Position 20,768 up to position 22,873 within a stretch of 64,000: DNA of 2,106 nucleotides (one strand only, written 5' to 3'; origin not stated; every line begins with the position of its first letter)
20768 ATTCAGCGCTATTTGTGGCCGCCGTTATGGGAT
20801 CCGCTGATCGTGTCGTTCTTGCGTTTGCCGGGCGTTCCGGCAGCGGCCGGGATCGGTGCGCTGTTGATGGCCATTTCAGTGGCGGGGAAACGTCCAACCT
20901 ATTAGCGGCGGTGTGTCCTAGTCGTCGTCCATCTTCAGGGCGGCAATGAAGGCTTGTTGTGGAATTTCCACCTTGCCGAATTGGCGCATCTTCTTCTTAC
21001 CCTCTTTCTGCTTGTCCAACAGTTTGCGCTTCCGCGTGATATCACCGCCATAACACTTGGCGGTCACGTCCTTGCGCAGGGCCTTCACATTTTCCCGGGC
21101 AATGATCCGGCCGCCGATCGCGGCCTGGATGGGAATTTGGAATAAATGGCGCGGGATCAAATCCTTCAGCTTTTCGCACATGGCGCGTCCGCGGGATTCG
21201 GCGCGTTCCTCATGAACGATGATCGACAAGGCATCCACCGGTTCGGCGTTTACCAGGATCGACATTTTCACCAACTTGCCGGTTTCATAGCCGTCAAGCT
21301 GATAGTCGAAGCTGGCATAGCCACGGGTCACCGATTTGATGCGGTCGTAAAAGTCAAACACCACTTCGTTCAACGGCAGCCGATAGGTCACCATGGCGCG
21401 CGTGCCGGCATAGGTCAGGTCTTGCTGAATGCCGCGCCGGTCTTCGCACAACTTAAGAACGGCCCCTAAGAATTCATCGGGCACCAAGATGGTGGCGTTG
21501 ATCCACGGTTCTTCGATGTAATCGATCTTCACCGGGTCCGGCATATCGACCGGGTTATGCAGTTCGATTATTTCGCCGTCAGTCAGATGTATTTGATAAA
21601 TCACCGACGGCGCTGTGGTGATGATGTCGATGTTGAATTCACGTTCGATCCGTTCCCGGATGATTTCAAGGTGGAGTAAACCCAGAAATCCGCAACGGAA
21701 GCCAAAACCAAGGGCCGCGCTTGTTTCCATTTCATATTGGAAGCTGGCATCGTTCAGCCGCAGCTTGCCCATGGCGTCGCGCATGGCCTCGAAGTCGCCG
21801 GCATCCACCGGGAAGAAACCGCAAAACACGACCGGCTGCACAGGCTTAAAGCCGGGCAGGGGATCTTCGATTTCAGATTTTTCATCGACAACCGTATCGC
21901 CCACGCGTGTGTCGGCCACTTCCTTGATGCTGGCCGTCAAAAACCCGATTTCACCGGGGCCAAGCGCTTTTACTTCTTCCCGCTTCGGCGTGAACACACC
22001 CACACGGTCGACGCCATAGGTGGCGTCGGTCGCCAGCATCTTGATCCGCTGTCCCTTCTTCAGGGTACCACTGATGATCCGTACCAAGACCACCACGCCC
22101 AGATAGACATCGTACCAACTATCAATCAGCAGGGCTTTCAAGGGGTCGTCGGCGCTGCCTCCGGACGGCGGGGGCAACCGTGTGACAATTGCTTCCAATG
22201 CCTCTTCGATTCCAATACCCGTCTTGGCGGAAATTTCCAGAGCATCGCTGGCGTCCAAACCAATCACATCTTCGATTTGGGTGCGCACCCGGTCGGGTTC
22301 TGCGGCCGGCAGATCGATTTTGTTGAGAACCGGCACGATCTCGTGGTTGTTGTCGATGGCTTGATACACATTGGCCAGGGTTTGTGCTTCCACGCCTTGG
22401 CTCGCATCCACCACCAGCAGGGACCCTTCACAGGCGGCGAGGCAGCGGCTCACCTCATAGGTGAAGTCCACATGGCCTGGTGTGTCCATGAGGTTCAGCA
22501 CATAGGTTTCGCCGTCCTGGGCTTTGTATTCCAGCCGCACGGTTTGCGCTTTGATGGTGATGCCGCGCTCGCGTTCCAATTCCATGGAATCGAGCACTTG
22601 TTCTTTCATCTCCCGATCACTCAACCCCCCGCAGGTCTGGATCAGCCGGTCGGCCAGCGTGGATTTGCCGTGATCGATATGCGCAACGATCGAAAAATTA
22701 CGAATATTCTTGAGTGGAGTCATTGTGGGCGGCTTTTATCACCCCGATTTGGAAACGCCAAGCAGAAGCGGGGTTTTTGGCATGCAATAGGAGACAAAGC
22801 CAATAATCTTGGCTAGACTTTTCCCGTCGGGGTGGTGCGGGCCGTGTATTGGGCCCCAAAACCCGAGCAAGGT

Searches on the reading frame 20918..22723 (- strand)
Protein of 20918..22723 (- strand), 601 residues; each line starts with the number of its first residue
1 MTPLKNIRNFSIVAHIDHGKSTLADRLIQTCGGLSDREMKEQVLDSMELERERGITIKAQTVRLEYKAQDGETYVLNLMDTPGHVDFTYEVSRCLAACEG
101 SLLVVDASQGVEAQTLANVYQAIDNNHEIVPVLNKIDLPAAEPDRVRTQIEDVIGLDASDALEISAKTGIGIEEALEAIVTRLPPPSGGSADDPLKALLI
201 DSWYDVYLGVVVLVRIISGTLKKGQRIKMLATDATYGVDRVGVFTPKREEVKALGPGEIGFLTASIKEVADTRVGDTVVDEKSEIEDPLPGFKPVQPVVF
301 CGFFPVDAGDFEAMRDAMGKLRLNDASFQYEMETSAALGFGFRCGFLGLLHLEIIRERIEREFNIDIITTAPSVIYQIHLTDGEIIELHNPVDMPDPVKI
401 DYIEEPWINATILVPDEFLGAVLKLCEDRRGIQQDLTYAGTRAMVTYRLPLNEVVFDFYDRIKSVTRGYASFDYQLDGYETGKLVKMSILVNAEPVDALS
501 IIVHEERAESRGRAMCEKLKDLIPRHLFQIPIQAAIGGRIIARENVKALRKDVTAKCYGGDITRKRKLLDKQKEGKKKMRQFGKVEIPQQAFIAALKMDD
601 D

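Call 83: search_protein_families(library=pfam, proteins=[window:20918-22723:-], max_evalue=0.00001)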
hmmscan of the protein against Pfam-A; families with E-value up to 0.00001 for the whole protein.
window:20918-22723:- (601 aa): 4 families
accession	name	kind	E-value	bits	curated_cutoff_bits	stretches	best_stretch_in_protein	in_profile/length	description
PF00009.33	GTP_EFTU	-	2.3e-54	184.3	26.5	1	5-185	1-188/188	Elongation factor Tu GTP binding domain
PF06421.17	LepA_C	-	7.3e-51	171.2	29.7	1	491-597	1-107/107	GTP-binding protein LepA C-terminus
PF00679.30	EFG_C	-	1.3e-21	76.8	27.9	1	403-487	2-86/89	Elongation factor G C-terminus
PF03144.31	GTP_EFTU_D2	-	1.4e-09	38.6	30.3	1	209-278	1-72/73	Elongation factor Tu domain 2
